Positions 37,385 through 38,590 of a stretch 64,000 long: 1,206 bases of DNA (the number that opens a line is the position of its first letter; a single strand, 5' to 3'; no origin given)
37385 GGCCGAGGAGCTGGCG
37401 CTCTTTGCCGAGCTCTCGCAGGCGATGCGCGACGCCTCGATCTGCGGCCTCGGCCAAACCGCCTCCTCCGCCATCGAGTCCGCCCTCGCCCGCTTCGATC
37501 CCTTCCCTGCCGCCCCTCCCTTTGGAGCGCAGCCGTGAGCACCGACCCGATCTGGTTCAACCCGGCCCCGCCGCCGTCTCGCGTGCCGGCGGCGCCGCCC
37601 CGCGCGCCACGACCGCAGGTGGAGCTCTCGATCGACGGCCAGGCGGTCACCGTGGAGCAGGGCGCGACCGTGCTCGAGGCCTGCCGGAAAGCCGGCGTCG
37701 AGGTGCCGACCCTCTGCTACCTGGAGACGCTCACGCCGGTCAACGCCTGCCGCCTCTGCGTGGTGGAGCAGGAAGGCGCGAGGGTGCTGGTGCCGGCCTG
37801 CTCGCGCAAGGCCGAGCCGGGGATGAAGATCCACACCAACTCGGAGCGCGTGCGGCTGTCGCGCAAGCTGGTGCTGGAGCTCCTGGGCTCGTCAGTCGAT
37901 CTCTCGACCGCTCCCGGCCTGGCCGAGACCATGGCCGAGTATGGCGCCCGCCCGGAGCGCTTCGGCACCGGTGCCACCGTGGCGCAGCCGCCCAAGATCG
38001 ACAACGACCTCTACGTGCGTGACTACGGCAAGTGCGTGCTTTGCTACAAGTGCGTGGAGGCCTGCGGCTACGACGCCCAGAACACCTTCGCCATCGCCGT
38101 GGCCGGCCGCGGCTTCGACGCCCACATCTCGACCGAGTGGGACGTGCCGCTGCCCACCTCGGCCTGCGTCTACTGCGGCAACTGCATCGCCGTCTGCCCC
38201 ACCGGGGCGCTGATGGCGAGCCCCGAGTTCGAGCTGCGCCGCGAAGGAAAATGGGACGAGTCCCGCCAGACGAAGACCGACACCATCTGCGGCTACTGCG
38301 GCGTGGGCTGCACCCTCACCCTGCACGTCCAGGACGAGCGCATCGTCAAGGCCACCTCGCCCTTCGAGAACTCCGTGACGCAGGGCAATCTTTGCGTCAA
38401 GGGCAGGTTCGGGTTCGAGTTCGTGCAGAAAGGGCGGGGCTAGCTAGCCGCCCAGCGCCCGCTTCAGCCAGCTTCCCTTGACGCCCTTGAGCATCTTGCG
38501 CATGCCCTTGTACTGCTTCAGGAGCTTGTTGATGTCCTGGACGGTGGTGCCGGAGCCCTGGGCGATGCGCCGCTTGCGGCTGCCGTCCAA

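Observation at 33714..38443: Fissioned and order-permuted FdsA: catalytic domain gene first, NuoEF-fusion in the middle, FdsA N-terminal Fe-S domains last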

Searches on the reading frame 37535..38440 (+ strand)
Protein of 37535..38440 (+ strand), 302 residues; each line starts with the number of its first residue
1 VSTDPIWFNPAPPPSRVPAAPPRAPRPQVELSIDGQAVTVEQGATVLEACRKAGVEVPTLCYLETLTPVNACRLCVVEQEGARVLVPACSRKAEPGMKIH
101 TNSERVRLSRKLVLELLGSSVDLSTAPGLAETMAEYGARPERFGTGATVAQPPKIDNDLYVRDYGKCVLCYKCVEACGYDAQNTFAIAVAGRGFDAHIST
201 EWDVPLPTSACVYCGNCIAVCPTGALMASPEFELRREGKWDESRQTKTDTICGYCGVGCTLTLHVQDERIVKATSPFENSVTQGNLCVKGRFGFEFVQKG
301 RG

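Call 6: search_protein_families(library=pfam, proteins=[window:37535-38440:+], max_evalue=0.001)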
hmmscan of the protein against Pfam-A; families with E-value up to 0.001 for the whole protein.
window:37535-38440:+ (302 aa): 10 families
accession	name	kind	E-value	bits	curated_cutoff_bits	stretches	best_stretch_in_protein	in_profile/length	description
PF13510.11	Fer2_4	-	1.7e-21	76.5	22.8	1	28-103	3-81/82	2Fe-2S iron-sulfur cluster binding domain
PF04879.21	Molybdop_Fe4S4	-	7.8e-17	61.4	22.7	1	246-298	2-54/55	Molybdopterin oxidoreductase Fe4S4 domain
PF12838.12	Fer4_7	-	3.2e-09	37.5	27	2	166-225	1-52/52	4Fe-4S dicluster domain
PF00037.32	Fer4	-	9.6e-09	35.1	21.1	2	208-226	5-23/24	4Fe-4S binding domain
PF22117.2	Fer4_Nqo3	-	1.7e-06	28.6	27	1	165-226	9-66/67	NADH-quinone oxidoreductase subunit 3, ferredoxin-like domain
PF13237.11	Fer4_10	-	5.2e-06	26.7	25.5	0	161-181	3-25/53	4Fe-4S dicluster domain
PF13484.11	Fer4_16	-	7.4e-06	27.1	30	1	211-240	2-32/66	4Fe-4S double cluster binding domain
PF13187.11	Fer4_9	-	1.5e-05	25.4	27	1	166-225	1-51/52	4Fe-4S dicluster domain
PF13183.11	Fer4_8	-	0.00015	22.6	27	0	166-224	4-67/68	4Fe-4S dicluster domain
PF12837.12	Fer4_6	-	0.00037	20.7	25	0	162-181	4-23/24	4Fe-4S binding domain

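Call 8: find_homologous_proteins(query=window:37535-38440:+)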
Query window:37535-38440:+ (302 aa): 8000 proteins with E <= 0.001 among 8000 candidates; the best 120 are listed.
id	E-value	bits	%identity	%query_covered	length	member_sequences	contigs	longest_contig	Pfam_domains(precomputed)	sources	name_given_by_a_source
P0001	2.4e-205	698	100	100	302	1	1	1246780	PF13510.12,PF00037.33,PF12838.13,PF22117.3,PF13237.12,PF13187.12,PF04879.22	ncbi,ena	-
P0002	1.3e-181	620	89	100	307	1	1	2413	PF13510.12,PF00037.33,PF12838.13,PF22117.3,PF13237.12,PF04879.22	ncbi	-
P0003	2.1e-166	571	83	98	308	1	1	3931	PF13510.12,PF00037.33,PF12838.13,PF22117.3,PF13237.12,PF04879.22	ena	-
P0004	3.9e-166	570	81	100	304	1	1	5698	PF13510.12,PF00037.33,PF12838.13,PF22117.3,PF04879.22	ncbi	-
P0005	1.6e-165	568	81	100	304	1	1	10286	PF13510.12,PF00037.33,PF13484.12,PF12838.13,PF22117.3,PF13237.12,PF13187.12,PF04879.22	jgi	-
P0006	1.7e-165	568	82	100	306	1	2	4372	PF13510.12,PF00037.33,PF12838.13,PF22117.3,PF13237.12,PF13187.12,PF04879.22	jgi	jgi:predicted molibdopterin-dependent oxidoreductase YjgC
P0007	2.6e-165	567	81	100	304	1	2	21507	PF13510.12,PF00037.33,PF12838.13,PF22117.3,PF13237.12,PF04879.22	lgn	-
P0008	1.5e-163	561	81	100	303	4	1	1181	PF13510.12,PF00037.33,PF13484.12,PF12838.13,PF22117.3,PF04879.22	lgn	-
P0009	3.1e-163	560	83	100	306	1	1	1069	PF13510.12,PF00037.33,PF12838.13,PF22117.3,PF13237.12,PF13187.12,PF04879.22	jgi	jgi:predicted molibdopterin-dependent oxidoreductase YjgC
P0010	2.5e-162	557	82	100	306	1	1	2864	PF13510.12,PF00037.33,PF12838.13,PF22117.3,PF13237.12,PF04879.22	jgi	jgi:predicted molibdopterin-dependent oxidoreductase YjgC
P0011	2.8e-162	557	81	98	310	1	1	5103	PF13510.12,PF00037.33,PF12838.13,PF22117.3,PF13237.12,PF04879.22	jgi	jgi:predicted molibdopterin-dependent oxidoreductase YjgC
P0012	6.7e-162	556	80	100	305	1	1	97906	PF13510.12,PF00037.33,PF13484.12,PF12838.13,PF22117.3,PF13237.12,PF04879.22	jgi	jgi:predicted molibdopterin-dependent oxidoreductase YjgC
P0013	9.4e-162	555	81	99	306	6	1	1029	PF13510.12,PF00037.33,PF12838.13,PF22117.3,PF13237.12,PF13183.12,PF04879.22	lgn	-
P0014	1.1e-161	555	81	98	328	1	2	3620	PF13510.12,PF00037.33,PF13484.12,PF12838.13,PF22117.3,PF13237.12,PF04879.22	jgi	jgi:predicted molibdopterin-dependent oxidoreductase YjgC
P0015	1.6e-161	554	80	100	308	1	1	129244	PF13510.12,PF00037.33,PF12838.13,PF22117.3,PF13237.12,PF13187.12,PF04879.22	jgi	jgi:predicted molibdopterin-dependent oxidoreductase YjgC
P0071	1.1e-156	539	79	100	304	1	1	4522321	PF13510.12,PF00037.33,PF12838.13,PF22117.3,PF13187.12,PF04879.22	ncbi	ncbi:MAG: 2Fe-2S iron-sulfur cluster-binding protein [Thermoanaerobaculia bacterium]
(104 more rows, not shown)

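Call 10: find_encoding_contigs(protein=P0001, flank=10000, max_places=3)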
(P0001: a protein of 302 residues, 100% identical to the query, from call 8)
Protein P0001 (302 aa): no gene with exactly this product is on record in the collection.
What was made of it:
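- Tried and rejected: The look-up of the window's own Fe-S protein found no record (call 10).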

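Call 11: find_encoding_contigs(protein=P0071, flank=10000, max_places=3)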
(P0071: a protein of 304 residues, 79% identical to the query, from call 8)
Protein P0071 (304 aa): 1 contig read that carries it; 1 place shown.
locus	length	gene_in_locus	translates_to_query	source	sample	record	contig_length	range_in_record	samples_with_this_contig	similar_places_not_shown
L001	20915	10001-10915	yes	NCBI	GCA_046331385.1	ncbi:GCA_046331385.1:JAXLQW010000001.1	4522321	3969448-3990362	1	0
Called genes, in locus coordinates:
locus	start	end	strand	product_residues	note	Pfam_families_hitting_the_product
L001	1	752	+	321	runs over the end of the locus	PF00196:GerE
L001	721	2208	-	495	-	PF00496:SBP_bac_5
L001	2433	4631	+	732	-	PF01663:Phosphodiest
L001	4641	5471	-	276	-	PF02634:FdhD-NarQ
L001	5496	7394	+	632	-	-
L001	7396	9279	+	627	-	PF01257:2Fe-2S_thioredx, PF01512:Complex1_51K, PF10531:SLBB, PF22461:SLBB_2, PF10589:NADH_4Fe-4S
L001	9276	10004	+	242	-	PF00581:Rhodanese, PF00085:Thioredoxin, PF13098:Thioredoxin_2 (weak)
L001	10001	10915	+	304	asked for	PF13510:Fer2_4, PF13187:Fer4_9 (faint), PF00037:Fer4 (faint), PF22117:Fer4_Nqo3 (faint), PF12838:Fer4_7 (weak), PF04879:Molybdop_Fe4S4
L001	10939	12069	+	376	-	PF01551:Peptidase_M23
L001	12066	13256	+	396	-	PF00595:PDZ (faint), PF13180:PDZ_2 (weak), PF17820:PDZ_6, PF03572:Peptidase_S41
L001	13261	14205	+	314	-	PF04748:Polysacc_deac_2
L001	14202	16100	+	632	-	-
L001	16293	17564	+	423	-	PF25917:BSH_RND, PF25973:BSH_CzcB, PF25876:HH_MFP_RND, PF25954:Beta-barrel_RND_2, PF25990:Beta-barrel_YknX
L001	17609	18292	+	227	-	PF02463:SMC_N (faint), PF00005:ABC_tran, PF13304:AAA_21 (faint)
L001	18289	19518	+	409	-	PF12704:MacB_PCD, PF02687:FtsX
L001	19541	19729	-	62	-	-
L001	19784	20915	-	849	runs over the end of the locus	PF12704:MacB_PCD, PF02687:FtsX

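Call 14: search_solved_structures(query=window:37535-38440:+, show_alignments=3)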
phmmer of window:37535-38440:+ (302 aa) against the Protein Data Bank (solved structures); distinct sequences matched with E-value up to 0.001: 111 (the best 60 are shown).
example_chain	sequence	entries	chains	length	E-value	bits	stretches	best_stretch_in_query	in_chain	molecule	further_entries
6tg9_A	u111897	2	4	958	2.8e-43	151.3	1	22-296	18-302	Formate dehydrogenase subunit alpha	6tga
9wxb_B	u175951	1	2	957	1.7e-41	145.4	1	21-296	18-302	Formate dehydrogenase alpha subunit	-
7e5z_A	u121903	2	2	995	8.1e-39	136.6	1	21-298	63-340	Formate dehydrogenase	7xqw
7vw6_A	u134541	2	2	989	8.2e-39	136.6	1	21-298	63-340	Formate dehydrogenase | Tungsten-containing formate dehydrogenase alpha subunit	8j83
8oh5_C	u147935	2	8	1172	1.3e-38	135.9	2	154-295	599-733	Formate dehydrogenase-O, major subunit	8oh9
8a6t_A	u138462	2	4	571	2.4e-37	131.8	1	29-237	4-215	Electron bifurcating hydrogenase subunit HydA1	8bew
9bov_A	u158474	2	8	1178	3.6e-36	127.9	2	157-298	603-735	Molybdopterin oxidoreductase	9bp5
7q4v_A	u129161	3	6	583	4.9e-34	120.9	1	28-233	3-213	Iron hydrogenase HydA1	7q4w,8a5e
7q5y_A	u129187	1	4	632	7e-32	113.8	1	28-298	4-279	NADH dehydrogenase I chain G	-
7t2r_A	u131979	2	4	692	2.7e-31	111.9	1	28-293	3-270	NiFe hydrogenase subunit A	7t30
7p5h_A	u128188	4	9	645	3.9e-31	111.4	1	31-229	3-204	Fe-hydrogenase, subunit alpha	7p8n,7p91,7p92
7arc_G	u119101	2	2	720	8.5e-29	103.7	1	18-299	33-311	75 kDa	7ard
6zk9_3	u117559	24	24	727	2.2e-27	99.1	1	27-298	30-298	NADH:ubiquinone oxidoreductase core subunit S1 | NADH-ubiquinone oxidoreductase 75 kDa subunit, mitochondrial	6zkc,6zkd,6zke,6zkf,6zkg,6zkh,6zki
7qsd_G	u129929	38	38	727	2.2e-27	99.1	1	27-298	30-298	NADH-ubiquinone oxidoreductase 75 kDa subunit, mitochondrial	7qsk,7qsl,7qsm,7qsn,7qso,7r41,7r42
5lnk_3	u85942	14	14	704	2.4e-27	98.9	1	28-298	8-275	Mitochondrial complex I, 75 kDa subunit | NADH:ubiquinone oxidoreductase core subunit S1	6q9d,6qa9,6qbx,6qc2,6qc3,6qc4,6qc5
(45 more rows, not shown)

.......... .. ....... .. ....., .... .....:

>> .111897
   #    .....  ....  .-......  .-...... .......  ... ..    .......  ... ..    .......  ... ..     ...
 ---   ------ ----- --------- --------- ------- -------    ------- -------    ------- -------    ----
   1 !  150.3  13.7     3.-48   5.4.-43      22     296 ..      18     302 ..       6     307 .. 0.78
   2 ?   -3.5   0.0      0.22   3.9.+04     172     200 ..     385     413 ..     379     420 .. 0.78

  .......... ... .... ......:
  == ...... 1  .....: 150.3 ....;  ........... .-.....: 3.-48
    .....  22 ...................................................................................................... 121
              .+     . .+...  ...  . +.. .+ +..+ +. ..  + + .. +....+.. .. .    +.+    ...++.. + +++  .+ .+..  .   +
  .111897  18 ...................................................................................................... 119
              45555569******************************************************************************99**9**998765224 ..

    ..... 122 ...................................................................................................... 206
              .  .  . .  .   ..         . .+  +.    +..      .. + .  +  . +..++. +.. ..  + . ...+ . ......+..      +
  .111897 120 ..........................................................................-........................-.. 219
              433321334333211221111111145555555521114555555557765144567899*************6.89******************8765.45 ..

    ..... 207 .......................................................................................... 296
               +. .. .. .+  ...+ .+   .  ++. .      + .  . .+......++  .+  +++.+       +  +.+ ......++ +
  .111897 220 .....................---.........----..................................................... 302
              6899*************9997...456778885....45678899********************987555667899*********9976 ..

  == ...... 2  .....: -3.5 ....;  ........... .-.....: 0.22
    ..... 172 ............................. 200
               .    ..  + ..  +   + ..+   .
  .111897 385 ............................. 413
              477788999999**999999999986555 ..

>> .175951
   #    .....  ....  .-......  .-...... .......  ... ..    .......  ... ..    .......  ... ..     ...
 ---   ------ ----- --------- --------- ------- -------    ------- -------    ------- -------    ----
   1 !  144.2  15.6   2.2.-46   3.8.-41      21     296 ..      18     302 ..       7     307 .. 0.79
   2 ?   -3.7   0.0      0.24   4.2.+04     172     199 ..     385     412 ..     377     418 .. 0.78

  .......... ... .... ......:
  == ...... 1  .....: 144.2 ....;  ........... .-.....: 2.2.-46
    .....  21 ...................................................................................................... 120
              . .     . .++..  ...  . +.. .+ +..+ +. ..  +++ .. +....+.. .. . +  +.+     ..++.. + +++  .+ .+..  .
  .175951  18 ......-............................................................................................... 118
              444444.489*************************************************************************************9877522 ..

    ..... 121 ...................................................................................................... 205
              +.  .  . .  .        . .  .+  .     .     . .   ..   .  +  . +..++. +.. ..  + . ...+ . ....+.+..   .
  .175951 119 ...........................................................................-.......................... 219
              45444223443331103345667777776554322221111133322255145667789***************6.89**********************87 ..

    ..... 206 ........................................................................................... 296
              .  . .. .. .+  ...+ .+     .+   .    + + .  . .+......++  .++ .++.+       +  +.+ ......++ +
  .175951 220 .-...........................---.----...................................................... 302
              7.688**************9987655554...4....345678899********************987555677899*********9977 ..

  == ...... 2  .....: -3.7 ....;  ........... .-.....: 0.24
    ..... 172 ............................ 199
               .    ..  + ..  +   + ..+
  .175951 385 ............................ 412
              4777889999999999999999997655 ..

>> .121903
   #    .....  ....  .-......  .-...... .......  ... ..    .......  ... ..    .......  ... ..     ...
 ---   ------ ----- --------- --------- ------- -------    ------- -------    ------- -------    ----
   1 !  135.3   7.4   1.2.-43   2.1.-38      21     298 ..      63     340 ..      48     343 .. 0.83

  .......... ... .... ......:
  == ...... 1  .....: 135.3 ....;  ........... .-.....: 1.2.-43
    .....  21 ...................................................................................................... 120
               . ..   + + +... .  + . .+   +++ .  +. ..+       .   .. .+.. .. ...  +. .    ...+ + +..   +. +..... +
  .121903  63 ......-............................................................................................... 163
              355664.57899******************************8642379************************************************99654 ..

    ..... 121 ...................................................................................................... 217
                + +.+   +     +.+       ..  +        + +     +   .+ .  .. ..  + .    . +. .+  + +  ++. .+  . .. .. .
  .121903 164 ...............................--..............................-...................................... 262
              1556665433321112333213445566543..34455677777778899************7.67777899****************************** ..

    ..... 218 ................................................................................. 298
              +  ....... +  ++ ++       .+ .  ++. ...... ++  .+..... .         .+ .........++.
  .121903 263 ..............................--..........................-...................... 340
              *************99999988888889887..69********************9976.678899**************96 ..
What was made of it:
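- On NAD-linked FdsABG / MeFDH1-type FDH: Alignment to FdsA 18-302 (call 14).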

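Call 19: search_protein_representatives(protein=window:37535-38440:+)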
Query: 302 residues. Proteins with E-value up to 0.001 (for the whole library): 15053; up to 1e-10: 7408; up to 1e-30: 949. The best 150 are listed.
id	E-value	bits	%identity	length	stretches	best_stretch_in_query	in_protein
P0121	4.8e-131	452.7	68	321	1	13-298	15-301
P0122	2.0e-99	348.8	55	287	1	22-295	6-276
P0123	1.0e-97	343.2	72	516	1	1-229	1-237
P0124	1.5e-92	326.3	70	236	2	29-148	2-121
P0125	1.1e-85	303.8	39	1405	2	18-296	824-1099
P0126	3.2e-85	302.2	71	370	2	144-299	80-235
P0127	3.5e-84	298.8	70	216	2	144-299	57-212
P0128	8.3e-83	294.3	58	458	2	143-301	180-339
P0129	2.8e-82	292.5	67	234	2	144-298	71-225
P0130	2.2e-80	286.3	64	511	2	190-299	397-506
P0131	7.3e-80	284.6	65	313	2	150-244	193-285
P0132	2.3e-78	279.7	72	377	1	129-298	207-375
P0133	8.4e-77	274.5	67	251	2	13-146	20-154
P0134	1.2e-76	274.0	67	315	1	34-224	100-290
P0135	9.7e-76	271.1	69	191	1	134-298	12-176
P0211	1.3e-51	191.9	43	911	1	31-298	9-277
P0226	1.9e-49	184.7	42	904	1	29-299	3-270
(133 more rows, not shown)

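Call 22: find_encoding_contigs(protein=P0122, flank=8000, max_places=3)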
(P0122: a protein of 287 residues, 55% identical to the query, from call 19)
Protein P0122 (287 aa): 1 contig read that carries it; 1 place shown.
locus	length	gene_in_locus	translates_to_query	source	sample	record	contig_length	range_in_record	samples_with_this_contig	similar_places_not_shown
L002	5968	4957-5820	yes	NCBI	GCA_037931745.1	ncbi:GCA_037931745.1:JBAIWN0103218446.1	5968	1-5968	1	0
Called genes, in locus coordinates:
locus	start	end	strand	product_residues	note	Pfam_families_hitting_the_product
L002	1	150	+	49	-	?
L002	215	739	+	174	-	PF00571:CBS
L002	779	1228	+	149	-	PF02566:OsmC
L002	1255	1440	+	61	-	-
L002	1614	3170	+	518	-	PF00384:Molybdopterin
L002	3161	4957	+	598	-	PF01257:2Fe-2S_thioredx, PF01512:Complex1_51K, PF10531:SLBB, PF22461:SLBB_2 (weak), PF10589:NADH_4Fe-4S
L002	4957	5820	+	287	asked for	PF13510:Fer2_4, PF00111:Fer2, PF14697:Fer4_21 (weak), PF22117:Fer4_Nqo3, PF12838:Fer4_7, PF13187:Fer4_9 (weak), PF00037:Fer4, PF04879:Molybdop_Fe4S4, +3 more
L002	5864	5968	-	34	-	?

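Call 23: find_encoding_contigs(protein=P0121, flank=8000, max_places=3)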
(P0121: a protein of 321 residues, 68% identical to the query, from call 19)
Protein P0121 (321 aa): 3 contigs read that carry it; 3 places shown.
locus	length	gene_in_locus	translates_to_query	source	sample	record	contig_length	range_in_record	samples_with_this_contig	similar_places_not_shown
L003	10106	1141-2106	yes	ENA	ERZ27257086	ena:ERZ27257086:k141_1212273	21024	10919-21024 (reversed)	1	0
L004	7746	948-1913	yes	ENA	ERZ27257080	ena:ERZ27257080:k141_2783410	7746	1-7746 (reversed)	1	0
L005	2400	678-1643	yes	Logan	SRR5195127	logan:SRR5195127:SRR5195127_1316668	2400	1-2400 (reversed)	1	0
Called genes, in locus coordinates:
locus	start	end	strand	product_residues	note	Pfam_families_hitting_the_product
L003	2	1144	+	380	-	?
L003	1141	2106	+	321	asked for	PF13510:Fer2_4, PF22117:Fer4_Nqo3 (weak), PF12838:Fer4_7, PF13187:Fer4_9 (weak), PF13237:Fer4_10 (faint), PF00037:Fer4 (weak), PF04879:Molybdop_Fe4S4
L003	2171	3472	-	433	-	PF06537:DHOR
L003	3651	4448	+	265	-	-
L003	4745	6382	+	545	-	PF02366:PMT (weak), PF13231:PMT_2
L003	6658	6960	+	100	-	-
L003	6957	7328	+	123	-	PF13466:STAS_2 (weak), PF01740:STAS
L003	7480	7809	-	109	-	PF07238:PilZ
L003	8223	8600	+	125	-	-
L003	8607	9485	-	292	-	PF05050:Methyltransf_21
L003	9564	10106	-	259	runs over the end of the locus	PF13489:Methyltransf_23, PF13847:Methyltransf_31 (faint), PF08241:Methyltransf_11, PF13649:Methyltransf_25, PF08242:Methyltransf_12 (weak)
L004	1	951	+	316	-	?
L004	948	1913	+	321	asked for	PF13510:Fer2_4, PF22117:Fer4_Nqo3 (weak), PF12838:Fer4_7, PF13187:Fer4_9 (weak), PF13237:Fer4_10 (faint), PF00037:Fer4 (weak), PF04879:Molybdop_Fe4S4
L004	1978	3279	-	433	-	PF06537:DHOR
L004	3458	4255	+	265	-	-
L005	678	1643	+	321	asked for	PF13510:Fer2_4, PF22117:Fer4_Nqo3 (weak), PF12838:Fer4_7, PF13187:Fer4_9 (weak), PF13237:Fer4_10 (faint), PF00037:Fer4 (weak), PF04879:Molybdop_Fe4S4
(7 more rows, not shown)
